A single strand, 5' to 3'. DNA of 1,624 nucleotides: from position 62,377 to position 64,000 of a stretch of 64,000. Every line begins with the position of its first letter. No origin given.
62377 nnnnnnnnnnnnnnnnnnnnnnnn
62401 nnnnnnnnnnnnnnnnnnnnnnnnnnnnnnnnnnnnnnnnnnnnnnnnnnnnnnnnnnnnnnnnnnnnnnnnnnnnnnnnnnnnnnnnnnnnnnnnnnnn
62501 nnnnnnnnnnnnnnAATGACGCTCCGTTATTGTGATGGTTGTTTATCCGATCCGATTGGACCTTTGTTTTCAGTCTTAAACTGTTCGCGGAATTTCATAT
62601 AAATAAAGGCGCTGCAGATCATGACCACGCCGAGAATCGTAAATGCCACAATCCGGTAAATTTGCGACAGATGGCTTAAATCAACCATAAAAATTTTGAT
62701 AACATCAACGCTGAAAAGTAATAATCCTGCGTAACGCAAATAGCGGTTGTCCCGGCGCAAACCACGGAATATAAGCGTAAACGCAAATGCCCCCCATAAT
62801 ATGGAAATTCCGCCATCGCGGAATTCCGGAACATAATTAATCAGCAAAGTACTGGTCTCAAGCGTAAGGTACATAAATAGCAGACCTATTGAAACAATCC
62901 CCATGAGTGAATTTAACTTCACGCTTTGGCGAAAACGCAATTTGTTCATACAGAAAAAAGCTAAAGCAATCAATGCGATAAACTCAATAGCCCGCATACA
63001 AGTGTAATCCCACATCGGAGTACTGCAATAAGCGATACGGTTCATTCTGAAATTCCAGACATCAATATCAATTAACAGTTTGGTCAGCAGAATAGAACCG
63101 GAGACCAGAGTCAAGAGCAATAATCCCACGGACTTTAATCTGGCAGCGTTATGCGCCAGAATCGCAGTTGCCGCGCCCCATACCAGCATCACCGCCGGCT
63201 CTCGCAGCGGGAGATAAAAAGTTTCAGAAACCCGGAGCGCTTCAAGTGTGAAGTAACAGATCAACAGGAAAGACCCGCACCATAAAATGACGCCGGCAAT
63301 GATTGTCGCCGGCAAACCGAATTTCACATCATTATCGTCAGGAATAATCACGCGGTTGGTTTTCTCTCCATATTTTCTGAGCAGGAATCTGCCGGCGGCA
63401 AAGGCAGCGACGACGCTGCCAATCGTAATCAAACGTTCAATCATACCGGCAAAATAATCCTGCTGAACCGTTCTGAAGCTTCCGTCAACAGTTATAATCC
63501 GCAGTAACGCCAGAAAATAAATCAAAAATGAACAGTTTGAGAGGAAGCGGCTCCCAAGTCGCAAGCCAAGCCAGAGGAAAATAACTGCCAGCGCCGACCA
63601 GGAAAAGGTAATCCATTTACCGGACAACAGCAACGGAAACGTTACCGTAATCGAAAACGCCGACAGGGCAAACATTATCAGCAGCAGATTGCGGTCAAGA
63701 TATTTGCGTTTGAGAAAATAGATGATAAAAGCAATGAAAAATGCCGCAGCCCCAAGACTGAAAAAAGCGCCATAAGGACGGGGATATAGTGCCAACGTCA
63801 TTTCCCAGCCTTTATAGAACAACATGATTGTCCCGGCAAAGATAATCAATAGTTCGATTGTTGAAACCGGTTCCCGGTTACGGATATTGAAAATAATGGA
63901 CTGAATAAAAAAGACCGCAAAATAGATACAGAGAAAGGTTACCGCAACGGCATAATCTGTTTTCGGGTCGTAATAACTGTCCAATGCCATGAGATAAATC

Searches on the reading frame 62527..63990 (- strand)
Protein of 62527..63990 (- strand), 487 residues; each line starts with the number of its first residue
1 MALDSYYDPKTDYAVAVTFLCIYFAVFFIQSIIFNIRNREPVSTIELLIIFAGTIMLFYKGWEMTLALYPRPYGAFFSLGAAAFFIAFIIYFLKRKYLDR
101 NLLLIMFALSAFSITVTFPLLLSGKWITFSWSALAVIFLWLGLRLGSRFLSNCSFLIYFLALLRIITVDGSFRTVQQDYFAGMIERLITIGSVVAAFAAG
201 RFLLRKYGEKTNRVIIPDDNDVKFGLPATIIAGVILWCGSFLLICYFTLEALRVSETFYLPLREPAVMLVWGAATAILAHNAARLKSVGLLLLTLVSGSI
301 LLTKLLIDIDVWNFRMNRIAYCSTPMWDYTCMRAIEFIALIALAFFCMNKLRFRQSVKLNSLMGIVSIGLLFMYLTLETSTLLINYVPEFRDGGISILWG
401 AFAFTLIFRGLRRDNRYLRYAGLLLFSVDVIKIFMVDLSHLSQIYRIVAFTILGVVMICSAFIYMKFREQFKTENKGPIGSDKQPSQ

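Call 43: search_protein_families(library=pfam, proteins=[window:62527-63990:-], max_evalue=0.0001)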
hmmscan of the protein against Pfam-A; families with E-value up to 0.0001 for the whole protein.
window:62527-63990:- (487 aa): 1 family
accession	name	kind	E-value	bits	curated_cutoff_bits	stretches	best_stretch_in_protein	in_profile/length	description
PF10101.14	DUF2339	-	1.5e-27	97.1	33.6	1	11-466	189-658/659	Predicted membrane protein (DUF2339)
